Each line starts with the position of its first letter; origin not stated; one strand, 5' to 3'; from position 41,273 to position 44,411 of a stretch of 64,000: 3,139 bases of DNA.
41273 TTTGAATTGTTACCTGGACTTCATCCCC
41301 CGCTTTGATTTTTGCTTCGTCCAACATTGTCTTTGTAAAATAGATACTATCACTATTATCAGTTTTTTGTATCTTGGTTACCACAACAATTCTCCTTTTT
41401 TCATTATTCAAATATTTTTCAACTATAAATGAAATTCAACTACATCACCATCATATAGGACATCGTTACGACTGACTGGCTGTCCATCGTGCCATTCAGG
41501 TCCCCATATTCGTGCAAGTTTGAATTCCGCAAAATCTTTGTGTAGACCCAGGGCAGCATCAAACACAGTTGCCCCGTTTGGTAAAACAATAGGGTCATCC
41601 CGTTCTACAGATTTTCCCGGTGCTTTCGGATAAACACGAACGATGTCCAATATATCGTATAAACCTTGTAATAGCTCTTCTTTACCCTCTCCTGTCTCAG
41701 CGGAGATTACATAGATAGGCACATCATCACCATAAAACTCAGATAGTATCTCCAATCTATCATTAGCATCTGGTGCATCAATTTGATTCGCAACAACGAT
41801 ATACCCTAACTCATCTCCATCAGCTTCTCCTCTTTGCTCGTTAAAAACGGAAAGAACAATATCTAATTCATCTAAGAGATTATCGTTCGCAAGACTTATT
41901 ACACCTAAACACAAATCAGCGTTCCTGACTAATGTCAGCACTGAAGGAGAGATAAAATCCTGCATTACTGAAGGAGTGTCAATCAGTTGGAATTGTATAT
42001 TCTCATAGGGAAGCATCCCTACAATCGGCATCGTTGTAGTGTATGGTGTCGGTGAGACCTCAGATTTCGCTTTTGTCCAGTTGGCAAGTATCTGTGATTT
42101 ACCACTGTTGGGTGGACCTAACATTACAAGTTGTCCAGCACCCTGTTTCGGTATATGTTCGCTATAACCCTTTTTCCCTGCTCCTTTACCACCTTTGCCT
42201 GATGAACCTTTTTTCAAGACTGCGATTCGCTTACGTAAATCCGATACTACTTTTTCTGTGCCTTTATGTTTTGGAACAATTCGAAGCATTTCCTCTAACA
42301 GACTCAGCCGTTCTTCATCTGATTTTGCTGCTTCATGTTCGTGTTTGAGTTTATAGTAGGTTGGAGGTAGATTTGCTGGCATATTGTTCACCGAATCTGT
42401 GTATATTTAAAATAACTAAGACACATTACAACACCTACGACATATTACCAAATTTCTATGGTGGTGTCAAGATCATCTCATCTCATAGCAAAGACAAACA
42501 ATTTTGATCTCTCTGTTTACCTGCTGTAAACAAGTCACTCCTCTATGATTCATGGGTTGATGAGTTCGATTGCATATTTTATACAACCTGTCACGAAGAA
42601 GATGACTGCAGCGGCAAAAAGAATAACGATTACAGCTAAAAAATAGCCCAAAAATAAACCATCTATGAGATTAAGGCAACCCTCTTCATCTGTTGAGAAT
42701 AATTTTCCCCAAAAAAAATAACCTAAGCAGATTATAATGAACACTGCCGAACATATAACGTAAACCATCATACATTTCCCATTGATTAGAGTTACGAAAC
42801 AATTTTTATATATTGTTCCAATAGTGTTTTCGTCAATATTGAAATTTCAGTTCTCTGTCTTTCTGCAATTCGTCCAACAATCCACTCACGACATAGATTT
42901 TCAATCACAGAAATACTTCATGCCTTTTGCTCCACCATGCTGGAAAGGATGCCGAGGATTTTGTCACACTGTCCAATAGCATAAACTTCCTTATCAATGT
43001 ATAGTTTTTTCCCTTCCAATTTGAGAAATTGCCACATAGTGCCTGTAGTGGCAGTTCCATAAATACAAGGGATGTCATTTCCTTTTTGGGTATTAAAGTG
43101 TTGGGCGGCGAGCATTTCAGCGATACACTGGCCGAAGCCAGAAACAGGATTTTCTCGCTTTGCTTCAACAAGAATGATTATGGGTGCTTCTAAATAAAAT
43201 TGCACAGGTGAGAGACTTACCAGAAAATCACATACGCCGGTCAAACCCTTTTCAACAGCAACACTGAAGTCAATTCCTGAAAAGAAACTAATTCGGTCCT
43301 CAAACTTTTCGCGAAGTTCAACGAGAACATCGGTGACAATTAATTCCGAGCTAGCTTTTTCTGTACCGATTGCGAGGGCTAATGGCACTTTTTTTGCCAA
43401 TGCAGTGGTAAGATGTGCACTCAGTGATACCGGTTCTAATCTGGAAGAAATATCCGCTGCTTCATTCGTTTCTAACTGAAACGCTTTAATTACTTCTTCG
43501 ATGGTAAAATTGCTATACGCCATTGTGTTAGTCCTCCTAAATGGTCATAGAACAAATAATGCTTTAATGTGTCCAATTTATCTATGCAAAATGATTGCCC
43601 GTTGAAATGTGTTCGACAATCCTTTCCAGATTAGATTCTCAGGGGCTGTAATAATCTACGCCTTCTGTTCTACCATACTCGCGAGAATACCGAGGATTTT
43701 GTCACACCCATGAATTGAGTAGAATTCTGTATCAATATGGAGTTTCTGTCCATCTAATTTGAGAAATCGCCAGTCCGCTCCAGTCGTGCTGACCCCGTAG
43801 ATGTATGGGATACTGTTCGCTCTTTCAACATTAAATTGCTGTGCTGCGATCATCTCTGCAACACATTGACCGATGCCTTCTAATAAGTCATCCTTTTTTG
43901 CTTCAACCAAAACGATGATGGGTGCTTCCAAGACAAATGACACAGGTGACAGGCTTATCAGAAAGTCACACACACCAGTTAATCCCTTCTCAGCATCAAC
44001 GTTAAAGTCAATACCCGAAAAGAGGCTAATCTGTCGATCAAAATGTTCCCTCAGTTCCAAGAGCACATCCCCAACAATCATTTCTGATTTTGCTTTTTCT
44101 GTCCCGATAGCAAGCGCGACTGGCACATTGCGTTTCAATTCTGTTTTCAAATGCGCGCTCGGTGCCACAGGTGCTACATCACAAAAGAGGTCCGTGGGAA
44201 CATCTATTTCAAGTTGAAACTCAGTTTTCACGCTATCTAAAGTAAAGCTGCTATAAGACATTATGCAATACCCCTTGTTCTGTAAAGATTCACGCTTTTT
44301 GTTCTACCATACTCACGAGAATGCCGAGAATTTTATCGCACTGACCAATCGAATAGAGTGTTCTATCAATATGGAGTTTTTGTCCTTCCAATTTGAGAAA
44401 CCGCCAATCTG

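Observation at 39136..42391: vWA protein - mazEF - degenerate DRG-like GTPase gene string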

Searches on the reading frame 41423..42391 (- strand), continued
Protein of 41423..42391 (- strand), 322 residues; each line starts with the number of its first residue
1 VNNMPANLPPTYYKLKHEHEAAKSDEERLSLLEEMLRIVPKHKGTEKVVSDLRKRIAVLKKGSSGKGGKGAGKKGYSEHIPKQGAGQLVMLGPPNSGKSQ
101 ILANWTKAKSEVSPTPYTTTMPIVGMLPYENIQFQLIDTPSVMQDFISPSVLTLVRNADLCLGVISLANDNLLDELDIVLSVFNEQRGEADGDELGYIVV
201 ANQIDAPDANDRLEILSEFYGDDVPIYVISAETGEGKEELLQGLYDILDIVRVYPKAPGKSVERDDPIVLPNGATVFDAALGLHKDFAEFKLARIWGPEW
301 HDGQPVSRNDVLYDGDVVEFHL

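Call 58: fold_search(model_id=the predicted structure, library=pdb)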
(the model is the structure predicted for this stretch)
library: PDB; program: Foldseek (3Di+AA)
matches with E <= 10: 1941; with E <= 0.001: 1697
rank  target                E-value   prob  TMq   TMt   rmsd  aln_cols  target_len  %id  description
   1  7rr5_R                2.5e-17  1.00  0.58  0.52   9.8       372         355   20  Structure of ribosomal complex bound with Rbg1/Tma46 (released 2021-11-10)
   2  4a9a_A                3.8e-17  1.00  0.57  0.51  10.3       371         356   21  Structure of Rbg1 in complex with Tma46 dfrp domain (released 2012-10-03)
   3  4a9a_B                3.8e-17  1.00  0.54  0.49  11.3       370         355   21  Structure of Rbg1 in complex with Tma46 dfrp domain (released 2012-10-03)
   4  8rl2_CD               9.9e-12  1.00  0.43  0.23  11.3       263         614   19  Human pre-60S - State 5 (released 2025-01-15)
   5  8fl4_SR               1.8e-11  1.00  0.43  0.24  11.7       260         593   19  Human nuclear pre-60S ribosomal subunit (State I3) (released 2023-07-12)
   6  8i9t_CH               1.9e-11  1.00  0.40  0.28  11.6       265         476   17  Cryo-EM structure of a Chaetomium thermophilum pre-60S ribosomal subunit - State Dbp10-1 (released 2023-05-17)
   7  9qiw_CD               2.8e-11  1.00  0.44  0.25  11.9       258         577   19  Human pre-60S - State 3 (released 2025-04-30)
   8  8i9w_CH               3.5e-11  1.00  0.42  0.28  11.6       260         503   18  Cryo-EM structure of a Chaetomium thermophilum pre-60S ribosomal subunit - Dbp10-3 (released 2023-05-17)
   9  8fl0_SR               4.2e-11  1.00  0.43  0.31  11.7       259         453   19  Human nucleolar pre-60S ribosomal subunit (State H) (released 2023-07-12)
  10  8fl2_SR               4.2e-11  1.00  0.43  0.24  11.7       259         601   19  Human nuclear pre-60S ribosomal subunit (State I1) (released 2023-07-12)
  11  8fkt_SR               5.1e-11  1.00  0.43  0.31  11.7       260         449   18  Human nucleolar pre-60S ribosomal subunit (State C1) (released 2023-07-12)
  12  7yla_6                6.5e-11  1.00  0.38  0.30  10.4       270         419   19  Cryo-EM structure of 50S-HflX complex (released 2023-01-04)
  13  8fkr_SR               7.7e-11  1.00  0.44  0.33  11.5       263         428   18  Human nucleolar pre-60S ribosomal subunit (State B1) (released 2023-07-12)
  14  8fkz_SR               7.7e-11  1.00  0.43  0.25  11.6       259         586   20  Human nucleolar pre-60S ribosomal subunit (State G) (released 2023-07-12)
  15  8fkx_SR               8.2e-11  1.00  0.43  0.29  11.6       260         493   19  Human nucleolar pre-60S ribosomal subunit (State E) (released 2023-07-12)
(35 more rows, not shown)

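Call 60: search_protein_families(library=pfam, proteins=[L014:9134-11935:+, L014:12116-13879:+, L014:14013-15572:+, L013:9016-10119:+, L013:10112-11239:+, L012:9460-10692:+, L012:10742-11833:+, L010:9212-10075:-, L010:10539-11153:+, L010:11178-13016:+], max_evalue=0.0001)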
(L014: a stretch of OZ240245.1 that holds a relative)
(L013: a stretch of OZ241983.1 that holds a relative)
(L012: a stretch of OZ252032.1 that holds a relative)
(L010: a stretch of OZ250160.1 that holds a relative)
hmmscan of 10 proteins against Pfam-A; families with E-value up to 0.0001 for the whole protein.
L014:9134-11935:+ (933 aa): 23 families
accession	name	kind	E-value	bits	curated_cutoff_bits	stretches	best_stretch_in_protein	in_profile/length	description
PF13646.12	HEAT_2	-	9.4e-153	497.4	27.7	13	396-469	1-75/88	HEAT repeats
PF03130.22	HEAT_PBS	-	1.4e-133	420.3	20.9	6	441-466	1-26/27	PBS lyase HEAT-like repeat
PF02985.28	HEAT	-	1.5e-67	217.4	23.5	0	753-776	4-27/31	HEAT repeat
PF13513.12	HEAT_EZ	-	2.5e-49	165.4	27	0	117-145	27-55/55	HEAT-like repeat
PF12717.13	Cnd1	-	1.3e-28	100.5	26.4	0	521-584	23-92/162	non-SMC mitotic condensation complex subunit 1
PF00514.29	Arm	-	4e-19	68.4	20.6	0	392-421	10-39/41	Armadillo/beta-catenin-like repeat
PF25786.1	HEAT_GCN1_C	-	1.8e-13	51.2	27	0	253-359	10-94/151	GCN1-like, C-terminal HEAT repeats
PF25767.1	ARM_TBCD_2nd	-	1.2e-11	44.9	29.7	0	426-452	78-104/245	Tubulin-specific chaperone D-like, ARM repeats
PF13414.12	TPR_11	-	1.6e-10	40.9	26.8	1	847-885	3-41/42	TPR repeat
PF07719.23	TPR_2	-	5.7e-09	35.8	27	0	840-866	3-29/34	Tetratricopeptide repeat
PF01602.26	Adaptin_N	-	8.6e-09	34.9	37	0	558-616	309-367/524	Adaptin N terminal region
PF00515.34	TPR_1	-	2.5e-08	33.8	27.8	0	844-866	7-29/34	Tetratricopeptide repeat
PF21581.3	SCD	-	2.8e-08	34.4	27.5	0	339-366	37-64/75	Stromalin conservative domain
PF13432.12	TPR_16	-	5e-08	33.7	32.7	1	844-895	3-54/65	Tetratricopeptide repeat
PF11838.14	ERAP1_C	-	5e-07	29.9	38.2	0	35-137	125-233/318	ERAP1-like C-terminal domain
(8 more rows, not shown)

L014:12116-13879:+ (587 aa): 24 families
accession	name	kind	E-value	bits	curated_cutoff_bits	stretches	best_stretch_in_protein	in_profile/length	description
PF13646.12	HEAT_2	-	4.4e-90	296.5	27.7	8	312-397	1-88/88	HEAT repeats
PF03130.22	HEAT_PBS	-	1.8e-73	234.9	20.9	3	113-139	1-27/27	PBS lyase HEAT-like repeat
PF02985.28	HEAT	-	7.1e-48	156.5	23.5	0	222-248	2-28/31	HEAT repeat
PF13513.12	HEAT_EZ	-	2.3e-42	143.2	27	0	127-155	27-55/55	HEAT-like repeat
PF00514.29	Arm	-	4.6e-20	71.4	20.6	0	220-247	12-39/41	Armadillo/beta-catenin-like repeat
PF12717.13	Cnd1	-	1.6e-19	70.9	26.4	0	221-247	22-48/162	non-SMC mitotic condensation complex subunit 1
PF07719.23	TPR_2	-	6.8e-12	45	27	0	525-557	1-33/34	Tetratricopeptide repeat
PF13432.12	TPR_16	-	2e-10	41.4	32.7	1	497-551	3-57/65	Tetratricopeptide repeat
PF00515.34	TPR_1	-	6.8e-10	38.8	27.8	0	525-556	1-32/34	Tetratricopeptide repeat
PF13414.12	TPR_11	-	1.1e-09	38.2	26.8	1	500-538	3-41/42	TPR repeat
PF25786.1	HEAT_GCN1_C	-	1.6e-09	38.4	27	0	374-427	29-91/151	GCN1-like, C-terminal HEAT repeats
PF13181.12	TPR_8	-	3.5e-09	36.5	25.7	0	525-554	1-30/34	Tetratricopeptide repeat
PF01347.28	Vitellogenin_N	-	3.9e-08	32.8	24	0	35-146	466-583/590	Lipoprotein amino terminal region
PF13174.12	TPR_6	-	8.6e-08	32.8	26.3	0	527-550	2-25/33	Tetratricopeptide repeat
PF14559.12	TPR_19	-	5.1e-07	30.4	25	0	501-562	1-62/68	Tetratricopeptide repeat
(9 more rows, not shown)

L014:14013-15572:+ (519 aa): 4 families
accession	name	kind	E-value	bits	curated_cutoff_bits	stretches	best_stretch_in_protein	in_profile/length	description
PF00092.34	VWA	-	1.1e-11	45.7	23.8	1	235-378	1-139/174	von Willebrand factor type A domain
PF25106.1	VWA_4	-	2.2e-11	44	27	1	236-376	2-129/169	von Willebrand factor A domain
PF00362.24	Integrin_beta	-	1.7e-08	34.9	24.8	1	291-354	89-154/248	Integrin beta chain VWA domain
PF13519.12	VWA_2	-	1.3e-07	32.7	27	1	236-344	1-106/107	von Willebrand factor type A domain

L013:9016-10119:+ (367 aa): 3 families
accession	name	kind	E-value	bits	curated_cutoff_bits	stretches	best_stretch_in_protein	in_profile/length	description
PF14815.12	NUDIX_4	-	1.4e-27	96.2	35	1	241-355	3-111/113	NUDIX domain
PF00730.31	HhH-GPD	-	3.9e-23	82.3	26.2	1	41-168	1-101/108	HhH-GPD superfamily base excision DNA repair protein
PF00293.34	NUDIX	-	1.4e-14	54.6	21.1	1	240-357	5-133/134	NUDIX domain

L013:10112-11239:+ (375 aa): 1 family
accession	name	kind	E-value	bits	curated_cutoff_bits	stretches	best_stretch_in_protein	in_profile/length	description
PF00266.25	Aminotran_5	-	2.8e-06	27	21.5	1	136-256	125-249/371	Aminotransferase class-V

L012:9460-10692:+ (410 aa): 1 family
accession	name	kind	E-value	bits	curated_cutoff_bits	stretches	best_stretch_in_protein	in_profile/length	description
PF20215.3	DUF6575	-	6.9e-35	120.9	26.6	1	18-194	3-177/218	Family of unknown function (DUF6575)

L012:10742-11833:+ (363 aa): 4 families
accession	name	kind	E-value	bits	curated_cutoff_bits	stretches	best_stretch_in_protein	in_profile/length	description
PF14815.12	NUDIX_4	-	1.4e-29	102.6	35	1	236-351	2-111/113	NUDIX domain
PF00730.31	HhH-GPD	-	1.9e-23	83.3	26.2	1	37-167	1-103/108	HhH-GPD superfamily base excision DNA repair protein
PF00293.34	NUDIX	-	3.3e-18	66.4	21.1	1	234-353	3-133/134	NUDIX domain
PF00633.29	HHH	-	3.6e-06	27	24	1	102-127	2-27/30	Helix-hairpin-helix motif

L010:9212-10075:- (287 aa): 1 family
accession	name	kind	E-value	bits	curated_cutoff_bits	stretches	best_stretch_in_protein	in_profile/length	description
PF01609.27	DDE_Tnp_1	-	9.4e-05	22.7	23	0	61-164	5-116/200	Transposase DDE domain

L010:10539-11153:+ (204 aa): 1 family
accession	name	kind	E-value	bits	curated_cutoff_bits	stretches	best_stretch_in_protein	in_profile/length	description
PF13174.12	TPR_6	-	4.4e-06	27.4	26.3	0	155-179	4-28/33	Tetratricopeptide repeat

L010:11178-13016:+ (612 aa): 6 families
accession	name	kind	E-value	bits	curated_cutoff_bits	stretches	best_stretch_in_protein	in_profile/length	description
PF00456.26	Transketolase_N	-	5.6e-51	173.9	22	1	12-262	6-267/334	Transketolase, thiamine diphosphate binding domain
PF02779.29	Transket_pyr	-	8.4e-45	153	27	1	308-469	2-171/174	Transketolase, pyrimidine binding domain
PF02780.25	Transketolase_C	-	3.3e-26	92.1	25.9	1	486-604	2-124/124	Transketolase, C-terminal domain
PF00676.26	E1_dh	-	5e-09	36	22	1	116-240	101-226/300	Dehydrogenase E1 component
PF13292.11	DXP_synthase_N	-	2e-07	31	21.2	0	8-179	18-172/274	1-deoxy-D-xylulose-5-phosphate synthase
PF22613.1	Transketolase_C_1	-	2.2e-05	25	27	1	487-565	5-67/113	Transketolase-like TK C-terminal domain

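Call 61: list_cluster_members(proteins=[P0001, P0121, P0123, P0127, P0135, P0150, P0180, P0210, P0240, P0262])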
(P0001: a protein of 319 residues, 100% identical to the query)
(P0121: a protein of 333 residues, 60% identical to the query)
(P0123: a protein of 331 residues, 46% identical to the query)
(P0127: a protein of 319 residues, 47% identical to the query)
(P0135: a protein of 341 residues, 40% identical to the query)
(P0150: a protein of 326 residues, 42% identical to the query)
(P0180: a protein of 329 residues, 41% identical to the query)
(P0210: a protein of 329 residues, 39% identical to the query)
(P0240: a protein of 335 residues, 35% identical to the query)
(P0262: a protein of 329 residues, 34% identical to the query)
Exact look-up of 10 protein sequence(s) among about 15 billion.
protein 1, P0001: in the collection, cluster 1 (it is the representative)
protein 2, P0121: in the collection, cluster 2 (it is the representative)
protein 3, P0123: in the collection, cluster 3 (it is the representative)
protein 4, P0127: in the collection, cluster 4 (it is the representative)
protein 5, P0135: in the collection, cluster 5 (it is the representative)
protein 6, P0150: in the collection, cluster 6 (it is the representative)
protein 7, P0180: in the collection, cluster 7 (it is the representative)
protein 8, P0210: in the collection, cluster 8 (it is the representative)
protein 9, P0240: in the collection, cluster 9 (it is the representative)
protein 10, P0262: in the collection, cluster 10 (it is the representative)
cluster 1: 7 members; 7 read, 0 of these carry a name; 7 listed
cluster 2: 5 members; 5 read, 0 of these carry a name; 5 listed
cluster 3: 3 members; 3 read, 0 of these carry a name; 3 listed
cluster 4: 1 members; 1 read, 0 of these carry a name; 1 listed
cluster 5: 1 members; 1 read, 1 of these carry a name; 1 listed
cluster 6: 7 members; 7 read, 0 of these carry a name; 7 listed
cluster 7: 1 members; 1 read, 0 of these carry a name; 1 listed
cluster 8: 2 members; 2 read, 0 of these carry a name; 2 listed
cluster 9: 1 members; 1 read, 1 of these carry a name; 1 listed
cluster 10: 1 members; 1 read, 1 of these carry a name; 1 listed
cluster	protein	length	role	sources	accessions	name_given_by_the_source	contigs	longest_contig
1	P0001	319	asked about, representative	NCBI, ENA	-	-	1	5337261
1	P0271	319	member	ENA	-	-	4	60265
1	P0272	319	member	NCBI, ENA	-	-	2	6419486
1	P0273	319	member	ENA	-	-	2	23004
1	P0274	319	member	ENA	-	-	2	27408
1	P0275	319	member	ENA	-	-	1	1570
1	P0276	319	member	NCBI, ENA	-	-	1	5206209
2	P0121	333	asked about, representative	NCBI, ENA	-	-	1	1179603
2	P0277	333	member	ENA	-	-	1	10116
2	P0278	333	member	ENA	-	-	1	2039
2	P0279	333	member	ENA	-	-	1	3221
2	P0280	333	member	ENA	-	-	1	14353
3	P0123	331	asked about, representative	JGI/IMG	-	-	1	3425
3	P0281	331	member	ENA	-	-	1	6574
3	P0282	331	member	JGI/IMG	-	-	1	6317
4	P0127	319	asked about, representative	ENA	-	-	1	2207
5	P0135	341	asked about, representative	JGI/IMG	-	ribosome-interacting GTPase 1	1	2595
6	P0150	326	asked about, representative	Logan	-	-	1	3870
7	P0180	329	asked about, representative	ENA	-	-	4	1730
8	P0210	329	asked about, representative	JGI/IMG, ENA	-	-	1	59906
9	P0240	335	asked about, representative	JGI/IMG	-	ribosome-interacting GTPase 1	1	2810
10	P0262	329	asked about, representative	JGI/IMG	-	ribosome-interacting GTPase 1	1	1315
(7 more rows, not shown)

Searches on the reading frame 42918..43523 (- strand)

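Call 3: search_protein_families(library=pfam, proteins=[window:42918-43523:-], max_evalue=0.01)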
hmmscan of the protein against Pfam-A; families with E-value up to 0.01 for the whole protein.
window:42918-43523:- (201 aa): 0 families

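Call 4: search_protein_families(library=ncbifam, proteins=[window:42918-43523:-], max_evalue=0.01)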
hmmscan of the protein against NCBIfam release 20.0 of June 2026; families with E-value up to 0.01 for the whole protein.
window:42918-43523:- (201 aa): 0 families

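Call 31: search_protein_families(library=padloc, proteins=[window:42918-43523:-], max_evalue=0.01)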
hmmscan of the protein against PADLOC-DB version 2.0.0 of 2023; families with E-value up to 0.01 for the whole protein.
window:42918-43523:- (201 aa): 1 family
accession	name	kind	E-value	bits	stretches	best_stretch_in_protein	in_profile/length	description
PDLC01472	PD_DExK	-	7.6e-48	160.1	1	54-199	2-142/146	"CAS-I,CAS-II,CAS-III,CAS-IV,CAS-V,CAS-VI; associated"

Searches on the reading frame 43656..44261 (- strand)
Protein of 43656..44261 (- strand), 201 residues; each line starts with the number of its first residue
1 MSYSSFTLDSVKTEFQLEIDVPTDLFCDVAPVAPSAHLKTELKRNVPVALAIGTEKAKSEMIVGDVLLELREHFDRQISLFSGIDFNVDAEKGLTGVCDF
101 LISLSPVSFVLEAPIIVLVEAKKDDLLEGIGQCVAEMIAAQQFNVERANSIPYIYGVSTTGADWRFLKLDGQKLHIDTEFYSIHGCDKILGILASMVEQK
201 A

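Call 3: search_protein_families(library=pfam, proteins=[window:43656-44261:-], max_evalue=0.01)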
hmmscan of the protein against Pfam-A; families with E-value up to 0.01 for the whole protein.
window:43656-44261:- (201 aa): 0 families

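Call 31: search_protein_families(library=padloc, proteins=[window:43656-44261:-], max_evalue=0.01)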
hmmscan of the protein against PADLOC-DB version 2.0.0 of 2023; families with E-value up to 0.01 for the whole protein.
window:43656-44261:- (201 aa): 1 family
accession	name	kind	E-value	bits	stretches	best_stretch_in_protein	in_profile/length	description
PDLC01472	PD_DExK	-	8.7e-48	159.9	1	54-199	2-142/146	"CAS-I,CAS-II,CAS-III,CAS-IV,CAS-V,CAS-VI; associated"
